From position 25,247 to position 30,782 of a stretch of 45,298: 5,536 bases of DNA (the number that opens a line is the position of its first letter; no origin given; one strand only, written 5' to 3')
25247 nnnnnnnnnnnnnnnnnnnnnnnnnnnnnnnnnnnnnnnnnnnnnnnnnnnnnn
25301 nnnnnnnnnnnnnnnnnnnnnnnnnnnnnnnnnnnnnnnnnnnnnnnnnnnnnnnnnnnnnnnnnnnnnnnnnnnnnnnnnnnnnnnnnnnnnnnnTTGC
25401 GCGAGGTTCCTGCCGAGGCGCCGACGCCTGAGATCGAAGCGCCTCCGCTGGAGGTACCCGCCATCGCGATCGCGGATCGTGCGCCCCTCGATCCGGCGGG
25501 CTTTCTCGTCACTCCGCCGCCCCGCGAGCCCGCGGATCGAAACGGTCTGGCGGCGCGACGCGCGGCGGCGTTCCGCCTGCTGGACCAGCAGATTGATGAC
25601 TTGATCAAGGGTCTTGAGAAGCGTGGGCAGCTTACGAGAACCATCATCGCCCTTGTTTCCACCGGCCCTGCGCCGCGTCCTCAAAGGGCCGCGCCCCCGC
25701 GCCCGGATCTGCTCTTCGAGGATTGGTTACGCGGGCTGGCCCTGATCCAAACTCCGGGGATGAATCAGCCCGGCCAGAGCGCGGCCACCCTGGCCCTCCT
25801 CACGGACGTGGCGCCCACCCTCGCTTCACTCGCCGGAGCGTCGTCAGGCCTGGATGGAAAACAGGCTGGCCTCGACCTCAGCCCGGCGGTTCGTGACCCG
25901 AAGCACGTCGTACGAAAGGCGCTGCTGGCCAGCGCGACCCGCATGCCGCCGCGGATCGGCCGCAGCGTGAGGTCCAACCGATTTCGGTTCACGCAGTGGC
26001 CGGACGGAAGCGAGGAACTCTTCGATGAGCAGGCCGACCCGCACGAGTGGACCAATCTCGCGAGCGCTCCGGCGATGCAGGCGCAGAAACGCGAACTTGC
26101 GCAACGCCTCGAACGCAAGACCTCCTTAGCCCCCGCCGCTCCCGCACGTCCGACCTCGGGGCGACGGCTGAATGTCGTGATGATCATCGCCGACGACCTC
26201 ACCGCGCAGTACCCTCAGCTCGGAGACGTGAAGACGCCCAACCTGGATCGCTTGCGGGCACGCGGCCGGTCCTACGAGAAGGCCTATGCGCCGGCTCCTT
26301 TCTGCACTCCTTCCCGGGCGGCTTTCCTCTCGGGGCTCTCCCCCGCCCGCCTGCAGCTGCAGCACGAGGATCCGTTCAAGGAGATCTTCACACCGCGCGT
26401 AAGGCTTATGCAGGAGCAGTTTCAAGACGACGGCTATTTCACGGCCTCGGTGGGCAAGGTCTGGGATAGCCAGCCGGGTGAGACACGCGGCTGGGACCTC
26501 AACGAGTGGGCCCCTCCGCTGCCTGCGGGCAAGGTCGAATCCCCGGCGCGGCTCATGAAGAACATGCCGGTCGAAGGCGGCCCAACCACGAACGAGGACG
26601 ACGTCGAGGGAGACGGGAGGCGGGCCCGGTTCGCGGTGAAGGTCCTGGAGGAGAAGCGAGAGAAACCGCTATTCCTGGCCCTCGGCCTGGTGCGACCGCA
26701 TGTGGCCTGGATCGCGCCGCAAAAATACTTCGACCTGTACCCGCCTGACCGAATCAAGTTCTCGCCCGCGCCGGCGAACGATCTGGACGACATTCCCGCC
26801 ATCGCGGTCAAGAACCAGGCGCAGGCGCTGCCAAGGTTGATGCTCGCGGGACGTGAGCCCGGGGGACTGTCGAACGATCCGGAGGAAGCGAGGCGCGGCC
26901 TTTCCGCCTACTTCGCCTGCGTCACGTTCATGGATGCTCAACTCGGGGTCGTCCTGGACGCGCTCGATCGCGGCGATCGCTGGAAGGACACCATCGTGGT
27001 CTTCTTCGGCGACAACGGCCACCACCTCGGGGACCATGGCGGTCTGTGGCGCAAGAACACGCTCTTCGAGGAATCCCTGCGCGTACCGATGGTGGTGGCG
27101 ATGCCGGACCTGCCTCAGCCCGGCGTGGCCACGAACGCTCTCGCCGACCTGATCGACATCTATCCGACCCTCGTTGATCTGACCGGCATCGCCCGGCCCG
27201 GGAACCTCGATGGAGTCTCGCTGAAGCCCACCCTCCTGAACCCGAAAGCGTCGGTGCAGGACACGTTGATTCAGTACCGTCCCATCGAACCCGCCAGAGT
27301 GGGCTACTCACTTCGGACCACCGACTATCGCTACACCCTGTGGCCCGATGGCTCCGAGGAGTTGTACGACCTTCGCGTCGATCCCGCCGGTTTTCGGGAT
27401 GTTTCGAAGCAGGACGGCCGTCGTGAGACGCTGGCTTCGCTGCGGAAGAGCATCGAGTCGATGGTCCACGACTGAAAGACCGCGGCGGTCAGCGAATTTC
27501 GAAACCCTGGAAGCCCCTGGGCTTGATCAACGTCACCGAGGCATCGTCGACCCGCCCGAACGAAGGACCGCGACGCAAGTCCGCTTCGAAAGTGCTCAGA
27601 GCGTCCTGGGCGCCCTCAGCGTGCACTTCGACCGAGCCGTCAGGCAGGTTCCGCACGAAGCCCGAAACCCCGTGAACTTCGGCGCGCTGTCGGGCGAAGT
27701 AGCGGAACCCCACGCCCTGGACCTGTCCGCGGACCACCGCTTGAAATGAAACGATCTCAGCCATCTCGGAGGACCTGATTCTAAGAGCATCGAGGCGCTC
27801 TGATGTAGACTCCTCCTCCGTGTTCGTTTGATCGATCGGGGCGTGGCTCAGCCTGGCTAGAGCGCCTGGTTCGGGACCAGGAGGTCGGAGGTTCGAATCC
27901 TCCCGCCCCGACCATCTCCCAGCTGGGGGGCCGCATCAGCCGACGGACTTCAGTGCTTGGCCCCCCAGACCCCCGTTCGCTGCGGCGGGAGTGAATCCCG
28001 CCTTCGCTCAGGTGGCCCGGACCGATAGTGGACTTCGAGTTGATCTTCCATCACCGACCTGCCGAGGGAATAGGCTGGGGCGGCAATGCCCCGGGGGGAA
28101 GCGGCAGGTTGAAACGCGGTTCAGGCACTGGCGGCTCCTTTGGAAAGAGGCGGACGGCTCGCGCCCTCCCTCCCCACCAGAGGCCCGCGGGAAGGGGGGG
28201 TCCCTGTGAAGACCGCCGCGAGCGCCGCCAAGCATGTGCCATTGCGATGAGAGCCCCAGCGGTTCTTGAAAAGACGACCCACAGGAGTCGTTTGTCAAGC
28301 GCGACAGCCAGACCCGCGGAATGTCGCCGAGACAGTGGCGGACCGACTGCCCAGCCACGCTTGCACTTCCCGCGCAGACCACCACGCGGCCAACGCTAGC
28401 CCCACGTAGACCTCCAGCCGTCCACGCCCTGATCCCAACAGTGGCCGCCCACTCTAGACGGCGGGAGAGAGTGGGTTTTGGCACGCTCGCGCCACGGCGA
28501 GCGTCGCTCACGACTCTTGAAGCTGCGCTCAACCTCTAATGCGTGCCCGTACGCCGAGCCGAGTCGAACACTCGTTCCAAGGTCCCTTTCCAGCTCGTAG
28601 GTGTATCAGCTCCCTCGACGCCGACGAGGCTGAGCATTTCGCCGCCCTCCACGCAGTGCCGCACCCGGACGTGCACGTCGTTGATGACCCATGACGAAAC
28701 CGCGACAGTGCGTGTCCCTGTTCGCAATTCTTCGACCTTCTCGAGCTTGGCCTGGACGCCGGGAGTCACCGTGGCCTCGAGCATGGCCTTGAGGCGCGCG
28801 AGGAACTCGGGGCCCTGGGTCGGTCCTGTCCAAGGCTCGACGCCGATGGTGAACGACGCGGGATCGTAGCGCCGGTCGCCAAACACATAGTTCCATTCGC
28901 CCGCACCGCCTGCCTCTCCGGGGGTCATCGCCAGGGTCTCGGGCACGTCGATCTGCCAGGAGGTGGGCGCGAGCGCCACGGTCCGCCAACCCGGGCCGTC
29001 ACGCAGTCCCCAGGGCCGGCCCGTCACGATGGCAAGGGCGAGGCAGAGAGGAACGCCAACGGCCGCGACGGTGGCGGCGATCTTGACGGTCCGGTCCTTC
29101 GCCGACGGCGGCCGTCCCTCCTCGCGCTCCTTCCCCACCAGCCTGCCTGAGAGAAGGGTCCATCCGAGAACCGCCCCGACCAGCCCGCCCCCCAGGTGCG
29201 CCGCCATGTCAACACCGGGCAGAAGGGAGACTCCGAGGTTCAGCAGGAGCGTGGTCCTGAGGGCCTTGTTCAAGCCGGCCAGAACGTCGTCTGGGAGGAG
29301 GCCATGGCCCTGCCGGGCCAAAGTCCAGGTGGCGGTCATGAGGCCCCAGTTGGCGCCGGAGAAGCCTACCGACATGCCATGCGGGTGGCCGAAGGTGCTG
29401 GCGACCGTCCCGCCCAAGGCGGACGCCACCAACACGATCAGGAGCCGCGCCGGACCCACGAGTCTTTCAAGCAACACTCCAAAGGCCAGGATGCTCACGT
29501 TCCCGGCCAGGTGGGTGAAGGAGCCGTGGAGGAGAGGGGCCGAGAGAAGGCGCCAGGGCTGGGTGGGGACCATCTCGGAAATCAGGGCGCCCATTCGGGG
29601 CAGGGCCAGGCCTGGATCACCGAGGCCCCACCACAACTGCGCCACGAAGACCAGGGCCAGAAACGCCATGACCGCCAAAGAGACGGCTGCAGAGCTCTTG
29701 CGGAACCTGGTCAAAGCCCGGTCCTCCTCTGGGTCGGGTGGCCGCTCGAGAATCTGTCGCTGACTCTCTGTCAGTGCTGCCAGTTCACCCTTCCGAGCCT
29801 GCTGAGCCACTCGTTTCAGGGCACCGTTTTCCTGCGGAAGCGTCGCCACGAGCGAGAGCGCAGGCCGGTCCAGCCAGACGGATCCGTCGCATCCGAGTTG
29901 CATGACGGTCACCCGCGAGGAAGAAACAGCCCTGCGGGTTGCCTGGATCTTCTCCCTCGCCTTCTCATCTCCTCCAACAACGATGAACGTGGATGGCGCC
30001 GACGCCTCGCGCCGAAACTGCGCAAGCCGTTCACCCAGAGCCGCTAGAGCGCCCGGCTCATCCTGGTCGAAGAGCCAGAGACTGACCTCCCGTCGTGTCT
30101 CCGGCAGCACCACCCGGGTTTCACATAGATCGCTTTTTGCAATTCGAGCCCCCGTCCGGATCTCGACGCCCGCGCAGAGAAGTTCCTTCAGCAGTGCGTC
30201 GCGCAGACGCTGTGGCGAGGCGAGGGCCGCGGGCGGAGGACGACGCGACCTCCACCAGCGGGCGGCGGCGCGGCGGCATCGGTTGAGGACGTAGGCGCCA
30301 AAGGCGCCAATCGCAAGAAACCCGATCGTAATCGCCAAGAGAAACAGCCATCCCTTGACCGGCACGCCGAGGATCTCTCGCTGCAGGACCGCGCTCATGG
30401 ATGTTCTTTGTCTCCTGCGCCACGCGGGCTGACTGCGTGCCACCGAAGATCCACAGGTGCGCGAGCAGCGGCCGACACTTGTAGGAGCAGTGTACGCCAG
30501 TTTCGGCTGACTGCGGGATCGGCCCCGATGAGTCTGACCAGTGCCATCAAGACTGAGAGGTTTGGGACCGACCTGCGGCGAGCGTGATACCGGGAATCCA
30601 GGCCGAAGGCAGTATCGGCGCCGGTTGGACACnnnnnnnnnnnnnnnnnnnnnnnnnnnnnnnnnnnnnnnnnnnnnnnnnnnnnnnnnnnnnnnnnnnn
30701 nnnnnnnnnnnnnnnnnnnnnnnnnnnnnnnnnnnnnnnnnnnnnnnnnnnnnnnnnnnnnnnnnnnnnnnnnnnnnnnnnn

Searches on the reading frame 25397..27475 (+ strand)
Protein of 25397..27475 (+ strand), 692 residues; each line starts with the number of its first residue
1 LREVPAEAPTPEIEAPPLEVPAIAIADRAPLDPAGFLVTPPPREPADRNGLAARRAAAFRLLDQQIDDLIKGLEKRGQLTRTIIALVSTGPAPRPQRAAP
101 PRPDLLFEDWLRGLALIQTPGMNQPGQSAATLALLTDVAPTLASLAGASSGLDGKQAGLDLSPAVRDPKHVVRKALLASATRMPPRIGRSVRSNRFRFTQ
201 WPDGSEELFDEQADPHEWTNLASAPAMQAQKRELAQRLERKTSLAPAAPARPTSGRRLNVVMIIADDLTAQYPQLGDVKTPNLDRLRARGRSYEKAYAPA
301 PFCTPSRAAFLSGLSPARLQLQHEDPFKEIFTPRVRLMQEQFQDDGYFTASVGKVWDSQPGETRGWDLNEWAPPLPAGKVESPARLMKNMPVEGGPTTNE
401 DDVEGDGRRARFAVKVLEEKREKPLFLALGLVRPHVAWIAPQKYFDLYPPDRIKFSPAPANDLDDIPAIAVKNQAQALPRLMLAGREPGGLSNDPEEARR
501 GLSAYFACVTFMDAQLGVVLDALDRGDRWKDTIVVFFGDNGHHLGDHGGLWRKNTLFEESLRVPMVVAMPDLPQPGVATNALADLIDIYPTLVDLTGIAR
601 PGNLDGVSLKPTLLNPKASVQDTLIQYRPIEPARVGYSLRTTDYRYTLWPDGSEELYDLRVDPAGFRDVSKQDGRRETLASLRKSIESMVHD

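Call 15: search_protein_families(library=pfam, max_evalue=0.001, proteins=[window:25397-27475:+])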
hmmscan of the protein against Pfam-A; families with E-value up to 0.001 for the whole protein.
window:25397-27475:+ (692 aa): 3 families
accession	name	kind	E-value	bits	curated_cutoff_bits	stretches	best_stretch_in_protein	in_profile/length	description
PF00884.28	Sulfatase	-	2.8e-43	148.8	25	1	259-598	2-301/301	Sulfatase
PF16347.10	SGSH_C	-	1.2e-25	90.9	29.3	2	546-689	2-151/154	N-sulphoglucosamine sulphohydrolase, C-terminal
PF01663.27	Phosphodiest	-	8.7e-05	22.7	23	0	260-318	1-59/342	Type I phosphodiesterase / nucleotide pyrophosphatase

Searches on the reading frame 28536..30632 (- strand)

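Call 15: search_protein_families(library=pfam, max_evalue=0.001, proteins=[window:28536-30632:-])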
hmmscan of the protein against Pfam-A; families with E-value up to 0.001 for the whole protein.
window:28536-30632:- (698 aa): 1 family
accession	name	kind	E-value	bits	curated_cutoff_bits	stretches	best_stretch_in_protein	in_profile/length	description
PF01694.28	Rhomboid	-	2.4e-24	86.6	22.6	1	357-494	2-141/143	Rhomboid domain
